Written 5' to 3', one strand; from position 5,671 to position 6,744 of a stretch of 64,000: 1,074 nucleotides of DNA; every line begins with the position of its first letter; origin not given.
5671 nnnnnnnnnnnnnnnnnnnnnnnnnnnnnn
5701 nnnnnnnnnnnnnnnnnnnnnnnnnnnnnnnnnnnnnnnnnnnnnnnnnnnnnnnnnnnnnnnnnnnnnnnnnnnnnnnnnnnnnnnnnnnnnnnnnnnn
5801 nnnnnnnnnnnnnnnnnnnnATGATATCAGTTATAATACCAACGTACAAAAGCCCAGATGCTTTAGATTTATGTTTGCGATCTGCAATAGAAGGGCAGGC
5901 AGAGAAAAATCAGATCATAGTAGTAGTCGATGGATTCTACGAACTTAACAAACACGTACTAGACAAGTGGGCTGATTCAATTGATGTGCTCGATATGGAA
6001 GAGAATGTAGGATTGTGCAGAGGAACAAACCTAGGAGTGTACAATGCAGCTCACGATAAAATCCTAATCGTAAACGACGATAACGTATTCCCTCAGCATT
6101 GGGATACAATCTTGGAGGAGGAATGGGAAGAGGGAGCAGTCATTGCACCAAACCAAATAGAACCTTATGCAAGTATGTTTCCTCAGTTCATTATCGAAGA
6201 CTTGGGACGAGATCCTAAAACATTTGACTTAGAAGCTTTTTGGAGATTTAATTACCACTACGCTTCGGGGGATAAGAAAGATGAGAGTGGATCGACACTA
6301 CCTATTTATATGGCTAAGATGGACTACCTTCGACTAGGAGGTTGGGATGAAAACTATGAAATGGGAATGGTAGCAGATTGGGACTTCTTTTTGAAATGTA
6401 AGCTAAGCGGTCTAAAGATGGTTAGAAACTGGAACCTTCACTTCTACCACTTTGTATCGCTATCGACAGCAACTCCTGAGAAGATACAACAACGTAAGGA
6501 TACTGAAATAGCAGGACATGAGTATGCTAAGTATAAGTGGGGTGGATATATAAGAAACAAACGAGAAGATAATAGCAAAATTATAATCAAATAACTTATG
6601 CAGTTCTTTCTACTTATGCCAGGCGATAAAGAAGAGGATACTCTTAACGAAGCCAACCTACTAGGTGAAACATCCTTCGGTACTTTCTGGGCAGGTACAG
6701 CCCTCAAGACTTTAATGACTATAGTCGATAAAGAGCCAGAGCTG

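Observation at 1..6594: Six-kb cluster of glycosyltransferases and methyltransferases at the window start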

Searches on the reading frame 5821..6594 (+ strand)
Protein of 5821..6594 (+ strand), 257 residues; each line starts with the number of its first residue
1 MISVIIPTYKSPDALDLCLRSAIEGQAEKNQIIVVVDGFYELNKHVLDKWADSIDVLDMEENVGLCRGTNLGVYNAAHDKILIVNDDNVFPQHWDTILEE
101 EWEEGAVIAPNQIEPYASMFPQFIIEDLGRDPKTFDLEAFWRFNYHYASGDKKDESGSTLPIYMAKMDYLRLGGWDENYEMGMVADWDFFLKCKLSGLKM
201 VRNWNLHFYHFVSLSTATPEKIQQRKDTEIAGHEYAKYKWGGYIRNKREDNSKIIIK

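Call 3: search_protein_families(library=pfam, max_evalue=0.1, proteins=[window:5821-6594:+])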
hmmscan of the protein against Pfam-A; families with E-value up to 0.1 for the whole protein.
window:5821-6594:+ (257 aa): 3 families
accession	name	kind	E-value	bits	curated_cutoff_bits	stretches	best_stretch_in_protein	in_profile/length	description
PF00535.33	Glycos_transf_2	-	9.3e-14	52.1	23.3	1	3-108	1-110/168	Glycosyl transferase family 2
PF13641.12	Glyco_tranf_2_3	-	0.006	17.1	27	1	2-92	3-101/230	Glycosyltransferase like family 2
PF10111.15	Glyco_tranf_2_2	-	0.0078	16.2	27.3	1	163-195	169-201/276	Glycosyltransferase like family 2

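Call 7: search_dna_similar(query=window:5821-6594:+, collection=phages, mode=protein, max_rows=25)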
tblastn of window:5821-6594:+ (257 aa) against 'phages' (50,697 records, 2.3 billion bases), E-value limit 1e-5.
Records with a match: 6; places in all: 6; records where one place covers at least 80% of the query: 5.
Best place of each record, by identity: <60% 6.
By first word of the organism name: Flavobacterium 4; Microcystis 1; Bacteriophage 1.
By host as written in the record: Flavobacterium sp. LMO8 4; Microcystis elabens 1; - 1.
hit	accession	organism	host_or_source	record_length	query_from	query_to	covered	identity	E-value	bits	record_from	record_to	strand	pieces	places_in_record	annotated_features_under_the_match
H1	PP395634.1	Microcystis phage Mel-JY01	Microcystis elabens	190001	2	257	100%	46.8%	2e-70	240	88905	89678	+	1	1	putative glycosyltransferases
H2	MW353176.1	Flavobacterium phage vB_FspM_immuto_3-5A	Flavobacterium sp. LMO8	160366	2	246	95%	24.7%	2e-10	67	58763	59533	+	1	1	glycosyltransferase | nucleoside-diphosphate-sugar epimerase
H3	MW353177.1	Flavobacterium phage vB_FspM_immuto_13-6C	Flavobacterium sp. LMO8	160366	2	246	95%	24.7%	2e-10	67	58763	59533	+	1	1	glycosyltransferase | nucleoside-diphosphate-sugar epimerase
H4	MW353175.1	Flavobacterium phage vB_FspM_immuto_2-6A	Flavobacterium sp. LMO8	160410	2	246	95%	24.7%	2e-10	67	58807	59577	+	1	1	glycosyltransferase | nucleoside-diphosphate-sugar epimerase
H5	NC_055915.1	Flavobacterium phage vB_FspM_immuto_2-6A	Flavobacterium sp. LMO8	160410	2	246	95%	24.7%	2e-10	67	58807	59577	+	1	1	glycosyltransferase | nucleotide-sugar epimerase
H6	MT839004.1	Bacteriophage sp.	human fecal samples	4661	1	108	42%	28.8%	9e-6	52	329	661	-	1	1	record has no annotation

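Call 9: get_annotated_region(hit=H1, flank=10000)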
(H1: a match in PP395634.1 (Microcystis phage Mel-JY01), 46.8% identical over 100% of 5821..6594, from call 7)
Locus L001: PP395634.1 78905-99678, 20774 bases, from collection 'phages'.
description: Microcystis phage Mel-JY01, complete genome.
organism: Microcystis phage Mel-JY01 (NCBI taxid 3126653)
taxonomy: Viruses; Duplodnaviria; Heunggongvirae; Uroviricota; Caudoviricetes
host: Microcystis elabens; source: -; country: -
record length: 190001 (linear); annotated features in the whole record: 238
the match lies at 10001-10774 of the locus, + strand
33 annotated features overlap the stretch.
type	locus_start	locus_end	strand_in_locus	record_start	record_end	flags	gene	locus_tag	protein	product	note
CDS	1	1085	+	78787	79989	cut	-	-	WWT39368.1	S-adenosylmethionine synthase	-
CDS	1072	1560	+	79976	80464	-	-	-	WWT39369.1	hypothetical protein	-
CDS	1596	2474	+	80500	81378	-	-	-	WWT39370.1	hypothetical protein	-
CDS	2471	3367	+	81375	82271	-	-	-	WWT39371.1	PD-(D/E)XK nuclease superfamily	-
CDS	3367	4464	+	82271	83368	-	-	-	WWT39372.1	GuaB IMP dehydrogenase/GMP reductase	-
CDS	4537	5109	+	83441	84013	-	-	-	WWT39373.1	putative glycosyltransferases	-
CDS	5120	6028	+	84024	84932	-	-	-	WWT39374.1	putative glycosyltransferases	-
CDS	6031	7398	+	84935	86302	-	-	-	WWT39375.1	hypothetical protein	-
CDS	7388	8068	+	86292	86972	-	-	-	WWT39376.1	glyco_tranf_GTA_type domain containing protein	-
CDS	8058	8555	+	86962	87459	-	-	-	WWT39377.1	methyltransferase domain containing protein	-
CDS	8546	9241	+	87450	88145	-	-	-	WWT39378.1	hypothetical protein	-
CDS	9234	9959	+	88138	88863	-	-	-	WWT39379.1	hypothetical protein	-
CDS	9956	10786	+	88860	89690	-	-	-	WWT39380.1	putative glycosyltransferases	COG1216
CDS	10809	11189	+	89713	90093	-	-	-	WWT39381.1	hypothetical protein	-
CDS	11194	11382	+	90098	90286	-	-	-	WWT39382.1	hypothetical protein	-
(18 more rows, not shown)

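Call 12: search_protein_families(library=phrogs, max_evalue=0.001, proteins=[window:5821-6594:+])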
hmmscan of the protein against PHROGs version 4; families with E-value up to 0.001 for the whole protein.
window:5821-6594:+ (257 aa): 1 family
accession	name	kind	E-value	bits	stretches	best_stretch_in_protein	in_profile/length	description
phrog_29879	-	moron, auxiliary metabolic gene and host takeover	0.0001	22.8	0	4-95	8-110/239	galactosyl transferase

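Call 13: search_protein_families(library=ncbifam, max_evalue=0.01, proteins=[window:5821-6594:+])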
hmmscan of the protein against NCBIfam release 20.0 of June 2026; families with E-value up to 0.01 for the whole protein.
window:5821-6594:+ (257 aa): 8 families
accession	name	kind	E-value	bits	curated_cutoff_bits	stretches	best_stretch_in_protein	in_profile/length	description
NF041394.1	GtaseAglG_Halo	equivalog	4.8e-08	32.6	440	1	2-109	3-114/304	glucosyl-dolichyl phosphate glucuronosyltransferase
NF007482.0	PRK10073.1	equivalog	1.2e-07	31.1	423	1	2-99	8-108/334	glycosyltransferase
NF041875.1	EPS_EpsD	equivalog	7.3e-07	28.9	370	1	2-89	1-91/325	exopolysaccharide biosynthesis glycosyltransferase EpsD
TIGR03937.1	PgaC_IcaA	equivalog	7.8e-07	28.4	422.3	1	1-93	46-141/407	poly-beta-1,6-N-acetyl-D-glucosamine synthase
TIGR04283.1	glyco_like_mftF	equivalog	1.9e-05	24.4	182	1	2-102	1-97/221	TIGR04283 family arsenosugar biosynthesis glycosyltransferase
NF038299.1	EPS_HpsN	equivalog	0.00028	20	425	1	1-94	2-98/317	hormogonium polysaccharide biosynthesis glycosyltransferase HpsN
TIGR03111.1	glyc2_xrt_Gpos1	hypoth_equivalog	0.0018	17.1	363.95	1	2-90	51-144/439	TIGR03111 family XrtG-associated glycosyltransferase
TIGR03965.1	mycofact_glyco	equivalog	0.0025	16.7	280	1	2-94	76-171/467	mycofactocin biosynthesis glycosyltransferase MftF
